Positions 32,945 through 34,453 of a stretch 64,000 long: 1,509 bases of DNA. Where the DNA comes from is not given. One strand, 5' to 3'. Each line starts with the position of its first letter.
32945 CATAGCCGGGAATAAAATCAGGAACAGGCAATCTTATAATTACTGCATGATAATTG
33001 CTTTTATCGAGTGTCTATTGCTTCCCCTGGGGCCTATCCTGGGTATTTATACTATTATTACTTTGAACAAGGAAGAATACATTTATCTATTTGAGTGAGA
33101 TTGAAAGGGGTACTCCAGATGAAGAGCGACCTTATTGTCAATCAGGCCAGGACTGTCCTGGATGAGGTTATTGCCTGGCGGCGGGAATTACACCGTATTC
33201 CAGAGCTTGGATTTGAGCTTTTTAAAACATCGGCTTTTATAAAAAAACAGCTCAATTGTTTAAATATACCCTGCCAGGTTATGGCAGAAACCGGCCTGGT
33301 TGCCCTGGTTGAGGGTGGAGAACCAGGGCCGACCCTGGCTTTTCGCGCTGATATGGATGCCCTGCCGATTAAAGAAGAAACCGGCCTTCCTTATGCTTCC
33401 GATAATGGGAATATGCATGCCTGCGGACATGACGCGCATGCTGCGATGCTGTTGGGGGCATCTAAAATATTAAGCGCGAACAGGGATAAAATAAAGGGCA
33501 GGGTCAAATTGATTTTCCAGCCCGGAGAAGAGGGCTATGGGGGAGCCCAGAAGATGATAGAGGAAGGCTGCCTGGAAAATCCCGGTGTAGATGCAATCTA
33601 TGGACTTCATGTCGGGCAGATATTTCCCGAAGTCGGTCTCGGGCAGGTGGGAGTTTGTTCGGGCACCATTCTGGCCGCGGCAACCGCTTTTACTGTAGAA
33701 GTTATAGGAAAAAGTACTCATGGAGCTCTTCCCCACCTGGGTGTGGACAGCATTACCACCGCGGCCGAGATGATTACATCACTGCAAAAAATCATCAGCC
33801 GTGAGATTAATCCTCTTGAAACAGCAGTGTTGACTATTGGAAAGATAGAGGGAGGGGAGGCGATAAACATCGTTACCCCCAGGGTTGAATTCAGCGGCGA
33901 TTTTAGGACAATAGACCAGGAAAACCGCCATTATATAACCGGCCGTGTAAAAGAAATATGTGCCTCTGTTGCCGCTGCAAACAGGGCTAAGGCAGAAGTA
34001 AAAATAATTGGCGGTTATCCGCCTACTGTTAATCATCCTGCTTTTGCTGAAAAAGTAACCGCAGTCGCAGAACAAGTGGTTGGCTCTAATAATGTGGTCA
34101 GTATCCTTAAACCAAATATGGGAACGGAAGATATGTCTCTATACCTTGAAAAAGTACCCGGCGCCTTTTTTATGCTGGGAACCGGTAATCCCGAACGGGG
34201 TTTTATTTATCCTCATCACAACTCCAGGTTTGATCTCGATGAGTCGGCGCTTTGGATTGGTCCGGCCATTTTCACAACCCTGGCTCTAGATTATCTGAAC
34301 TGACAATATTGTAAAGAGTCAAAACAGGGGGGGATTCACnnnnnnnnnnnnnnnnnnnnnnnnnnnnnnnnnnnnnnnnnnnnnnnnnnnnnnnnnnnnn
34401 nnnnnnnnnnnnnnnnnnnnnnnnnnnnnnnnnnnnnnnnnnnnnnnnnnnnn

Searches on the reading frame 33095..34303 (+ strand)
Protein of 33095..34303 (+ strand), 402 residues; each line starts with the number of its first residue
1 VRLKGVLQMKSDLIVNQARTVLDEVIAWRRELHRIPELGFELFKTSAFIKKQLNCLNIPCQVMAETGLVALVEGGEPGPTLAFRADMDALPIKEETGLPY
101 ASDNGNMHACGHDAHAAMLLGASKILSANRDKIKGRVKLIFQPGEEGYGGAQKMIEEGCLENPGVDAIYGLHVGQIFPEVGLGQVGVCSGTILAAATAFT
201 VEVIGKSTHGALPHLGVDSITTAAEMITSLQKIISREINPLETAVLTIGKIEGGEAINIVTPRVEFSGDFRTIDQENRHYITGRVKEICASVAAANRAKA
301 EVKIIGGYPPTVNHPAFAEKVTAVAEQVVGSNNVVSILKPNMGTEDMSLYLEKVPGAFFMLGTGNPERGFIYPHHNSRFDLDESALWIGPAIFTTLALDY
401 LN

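Call 64: search_protein_families(library=ncbifam, proteins=[window:33095-34303:+], max_evalue=1e-10)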
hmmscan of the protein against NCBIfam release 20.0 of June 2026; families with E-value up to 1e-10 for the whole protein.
window:33095-34303:+ (402 aa): 9 families
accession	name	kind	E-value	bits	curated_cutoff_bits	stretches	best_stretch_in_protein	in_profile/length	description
NF040868.1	carboxypep_CpsA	equivalog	3.3e-116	388.3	500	1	14-401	4-390/391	carboxypeptidase CpsA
TIGR01891.1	amidohydrolases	subfamily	1.8e-111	372.8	153.75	1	26-389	2-366/366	amidohydrolase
NF038260.1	ectoine_DoeB_2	equivalog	1.9e-93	313.4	550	1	20-387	3-366/378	N(2)-acetyl-L-2,4-diaminobutanoate deacetylase DoeB2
TIGR01910.1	DapE-ArgE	subfamily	2.3e-15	56.7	217.6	1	117-339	111-329/373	ArgE/DapE family deacylase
NF006365.0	PRK08588.1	subfamily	2.7e-13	50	289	1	126-365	120-351/383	succinyl-diaminopimelate desuccinylase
TIGR01892.1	AcOrn-deacetyl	equivalog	2.5e-12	46.5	297.7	1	115-332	103-311/365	acetylornithine deacetylase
NF005710.0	PRK07522.1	subfamily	6.3e-12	45.3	412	1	197-329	183-323/391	acetylornithine deacetylase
NF006771.0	PRK09290.1-5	subfamily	3.3e-11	42.3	399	1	184-328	205-347/413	allantoate amidohydrolase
NF006775.0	PRK09290.2-5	equivalog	8.2e-11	41.2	479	0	184-326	209-349/419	allantoate amidohydrolase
